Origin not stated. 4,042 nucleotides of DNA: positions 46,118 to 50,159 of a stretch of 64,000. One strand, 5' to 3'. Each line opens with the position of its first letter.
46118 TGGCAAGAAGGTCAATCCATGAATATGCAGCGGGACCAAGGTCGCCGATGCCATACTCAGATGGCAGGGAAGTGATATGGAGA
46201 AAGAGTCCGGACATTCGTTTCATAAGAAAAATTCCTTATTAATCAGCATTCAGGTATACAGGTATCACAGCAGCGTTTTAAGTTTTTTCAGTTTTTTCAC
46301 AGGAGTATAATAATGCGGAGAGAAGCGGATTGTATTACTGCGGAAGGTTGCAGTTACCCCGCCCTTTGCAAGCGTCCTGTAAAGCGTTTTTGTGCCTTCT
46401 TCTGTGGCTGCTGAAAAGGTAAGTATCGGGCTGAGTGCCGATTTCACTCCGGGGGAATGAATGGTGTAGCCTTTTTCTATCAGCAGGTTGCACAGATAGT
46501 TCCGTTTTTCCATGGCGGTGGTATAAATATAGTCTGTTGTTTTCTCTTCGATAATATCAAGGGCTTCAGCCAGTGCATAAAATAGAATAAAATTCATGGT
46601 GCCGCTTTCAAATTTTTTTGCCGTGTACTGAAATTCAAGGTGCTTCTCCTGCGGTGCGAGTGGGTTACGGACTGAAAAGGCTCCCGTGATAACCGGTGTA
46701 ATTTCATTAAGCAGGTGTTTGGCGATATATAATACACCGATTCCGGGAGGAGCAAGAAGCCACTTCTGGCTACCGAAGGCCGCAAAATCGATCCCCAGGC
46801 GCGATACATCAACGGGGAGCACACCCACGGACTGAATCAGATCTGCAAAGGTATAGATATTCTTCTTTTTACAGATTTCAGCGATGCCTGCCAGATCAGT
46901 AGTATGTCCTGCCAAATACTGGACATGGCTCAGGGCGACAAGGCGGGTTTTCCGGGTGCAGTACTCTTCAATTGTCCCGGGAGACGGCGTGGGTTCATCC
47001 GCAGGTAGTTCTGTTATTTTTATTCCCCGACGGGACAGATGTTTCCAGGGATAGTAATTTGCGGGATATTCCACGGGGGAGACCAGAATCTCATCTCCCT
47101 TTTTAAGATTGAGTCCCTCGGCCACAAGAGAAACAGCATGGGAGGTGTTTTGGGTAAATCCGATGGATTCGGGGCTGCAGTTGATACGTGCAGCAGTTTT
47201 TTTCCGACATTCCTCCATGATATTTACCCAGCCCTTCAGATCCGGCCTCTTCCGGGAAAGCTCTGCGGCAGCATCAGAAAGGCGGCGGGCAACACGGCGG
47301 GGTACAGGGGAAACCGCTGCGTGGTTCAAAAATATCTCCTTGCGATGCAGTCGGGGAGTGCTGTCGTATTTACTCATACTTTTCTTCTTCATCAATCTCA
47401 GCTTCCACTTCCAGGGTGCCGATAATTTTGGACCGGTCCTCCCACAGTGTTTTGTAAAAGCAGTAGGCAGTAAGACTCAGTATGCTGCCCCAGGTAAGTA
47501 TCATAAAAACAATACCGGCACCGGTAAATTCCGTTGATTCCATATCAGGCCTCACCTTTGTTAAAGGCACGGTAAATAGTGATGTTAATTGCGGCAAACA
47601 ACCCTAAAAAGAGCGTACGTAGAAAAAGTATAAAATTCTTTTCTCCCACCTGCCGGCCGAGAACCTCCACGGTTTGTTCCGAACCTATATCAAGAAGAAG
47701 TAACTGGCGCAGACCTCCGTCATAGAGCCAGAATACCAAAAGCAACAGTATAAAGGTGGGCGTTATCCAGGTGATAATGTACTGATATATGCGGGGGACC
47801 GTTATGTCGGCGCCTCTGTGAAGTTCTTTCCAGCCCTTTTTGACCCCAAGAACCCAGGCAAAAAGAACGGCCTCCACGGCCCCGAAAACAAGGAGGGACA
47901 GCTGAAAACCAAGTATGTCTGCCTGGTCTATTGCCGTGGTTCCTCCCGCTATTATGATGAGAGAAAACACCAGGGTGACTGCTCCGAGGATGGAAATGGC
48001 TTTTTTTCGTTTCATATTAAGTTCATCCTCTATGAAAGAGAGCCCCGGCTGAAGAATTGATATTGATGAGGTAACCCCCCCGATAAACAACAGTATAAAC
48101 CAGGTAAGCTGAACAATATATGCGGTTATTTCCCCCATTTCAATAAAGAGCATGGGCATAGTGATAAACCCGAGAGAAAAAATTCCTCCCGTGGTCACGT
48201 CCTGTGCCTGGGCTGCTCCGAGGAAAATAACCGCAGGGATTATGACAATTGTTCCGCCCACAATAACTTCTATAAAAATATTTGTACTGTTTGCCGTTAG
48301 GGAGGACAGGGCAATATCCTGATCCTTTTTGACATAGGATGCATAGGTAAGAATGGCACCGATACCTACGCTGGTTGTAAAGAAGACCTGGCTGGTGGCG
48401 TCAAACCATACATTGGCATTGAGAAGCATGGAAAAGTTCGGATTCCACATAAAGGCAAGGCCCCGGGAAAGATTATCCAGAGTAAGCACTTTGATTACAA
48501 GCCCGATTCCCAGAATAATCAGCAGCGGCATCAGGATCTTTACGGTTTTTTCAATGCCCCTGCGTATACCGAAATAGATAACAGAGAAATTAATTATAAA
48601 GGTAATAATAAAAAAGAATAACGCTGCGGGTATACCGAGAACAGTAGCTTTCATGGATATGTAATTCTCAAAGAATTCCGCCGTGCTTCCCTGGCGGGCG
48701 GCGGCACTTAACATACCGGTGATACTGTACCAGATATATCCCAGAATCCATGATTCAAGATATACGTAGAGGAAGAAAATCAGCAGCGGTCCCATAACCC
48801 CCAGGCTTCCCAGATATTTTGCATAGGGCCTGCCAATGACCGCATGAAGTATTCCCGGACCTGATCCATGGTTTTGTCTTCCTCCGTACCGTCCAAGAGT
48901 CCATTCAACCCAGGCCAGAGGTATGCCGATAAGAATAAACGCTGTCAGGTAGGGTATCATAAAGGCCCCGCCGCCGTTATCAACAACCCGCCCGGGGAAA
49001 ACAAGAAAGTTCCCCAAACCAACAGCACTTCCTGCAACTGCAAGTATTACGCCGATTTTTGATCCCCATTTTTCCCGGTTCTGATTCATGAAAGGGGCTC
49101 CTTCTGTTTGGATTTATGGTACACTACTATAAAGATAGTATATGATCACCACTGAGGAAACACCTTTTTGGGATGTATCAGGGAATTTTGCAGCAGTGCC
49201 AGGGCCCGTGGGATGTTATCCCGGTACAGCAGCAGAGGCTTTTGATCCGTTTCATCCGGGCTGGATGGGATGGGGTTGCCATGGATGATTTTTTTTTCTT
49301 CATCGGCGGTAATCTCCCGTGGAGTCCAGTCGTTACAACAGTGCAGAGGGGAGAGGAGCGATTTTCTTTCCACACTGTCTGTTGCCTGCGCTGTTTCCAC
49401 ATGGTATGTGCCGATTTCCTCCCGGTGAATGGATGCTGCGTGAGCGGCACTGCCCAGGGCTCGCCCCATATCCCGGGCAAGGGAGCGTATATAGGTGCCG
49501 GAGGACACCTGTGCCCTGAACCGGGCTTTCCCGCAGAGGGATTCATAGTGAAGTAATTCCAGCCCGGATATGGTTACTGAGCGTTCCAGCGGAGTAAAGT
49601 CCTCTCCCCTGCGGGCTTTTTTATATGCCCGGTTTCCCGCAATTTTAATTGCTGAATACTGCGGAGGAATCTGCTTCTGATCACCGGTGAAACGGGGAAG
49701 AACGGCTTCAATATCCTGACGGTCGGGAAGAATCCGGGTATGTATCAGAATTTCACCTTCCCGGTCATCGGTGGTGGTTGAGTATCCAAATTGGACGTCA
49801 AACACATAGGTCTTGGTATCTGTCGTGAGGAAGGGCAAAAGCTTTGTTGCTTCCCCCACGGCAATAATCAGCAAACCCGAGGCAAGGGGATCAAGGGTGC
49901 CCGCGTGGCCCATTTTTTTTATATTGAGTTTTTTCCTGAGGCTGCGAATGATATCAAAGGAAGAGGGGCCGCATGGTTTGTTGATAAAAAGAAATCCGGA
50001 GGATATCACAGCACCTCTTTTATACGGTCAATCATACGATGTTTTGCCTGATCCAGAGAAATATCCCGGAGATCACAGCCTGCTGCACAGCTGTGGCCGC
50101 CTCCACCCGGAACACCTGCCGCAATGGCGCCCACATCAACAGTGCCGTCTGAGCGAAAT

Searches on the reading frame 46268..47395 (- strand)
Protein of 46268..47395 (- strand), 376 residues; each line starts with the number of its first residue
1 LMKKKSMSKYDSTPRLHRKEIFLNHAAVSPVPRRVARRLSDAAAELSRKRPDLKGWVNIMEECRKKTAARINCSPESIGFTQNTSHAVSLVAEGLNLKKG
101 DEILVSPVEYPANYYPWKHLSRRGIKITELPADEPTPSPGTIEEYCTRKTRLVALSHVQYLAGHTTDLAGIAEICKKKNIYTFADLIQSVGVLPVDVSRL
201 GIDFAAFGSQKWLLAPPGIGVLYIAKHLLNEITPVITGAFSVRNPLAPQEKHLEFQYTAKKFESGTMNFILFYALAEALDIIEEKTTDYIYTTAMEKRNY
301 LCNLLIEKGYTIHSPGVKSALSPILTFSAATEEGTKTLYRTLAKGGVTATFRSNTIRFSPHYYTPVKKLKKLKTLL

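Call 59: search_protein_families(library=pfam, proteins=[window:46268-47395:-], max_evalue=0.00001)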
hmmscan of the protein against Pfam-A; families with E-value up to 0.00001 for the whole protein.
window:46268-47395:- (376 aa): 2 families
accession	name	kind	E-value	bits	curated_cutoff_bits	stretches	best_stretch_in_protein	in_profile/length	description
PF00266.25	Aminotran_5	-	2e-58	198.6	21.5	1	21-331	1-318/371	Aminotransferase class-V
PF01041.23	DegT_DnrJ_EryC1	-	1.2e-06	28.4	19.8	1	81-191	45-151/360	DegT/DnrJ/EryC1/StrS aminotransferase family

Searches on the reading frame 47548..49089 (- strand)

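Call 59: search_protein_families(library=pfam, proteins=[window:47548-49089:-], max_evalue=0.00001)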
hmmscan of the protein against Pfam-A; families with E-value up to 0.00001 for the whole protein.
window:47548-49089:- (514 aa): 1 family
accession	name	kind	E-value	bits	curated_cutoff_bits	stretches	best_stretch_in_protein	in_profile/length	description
PF00209.24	SNF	-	3.3e-50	171.7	27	2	133-454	152-480/524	Sodium:neurotransmitter symporter family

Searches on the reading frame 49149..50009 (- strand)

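Call 59: search_protein_families(library=pfam, proteins=[window:49149-50009:-], max_evalue=0.00001)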
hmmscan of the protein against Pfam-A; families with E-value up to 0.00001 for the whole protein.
window:49149-50009:- (287 aa): 1 family
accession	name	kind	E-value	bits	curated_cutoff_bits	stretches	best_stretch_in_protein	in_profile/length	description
PF01509.24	TruB_N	-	2e-49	168.2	27.3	1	25-174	1-149/149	TruB family pseudouridylate synthase (N terminal domain)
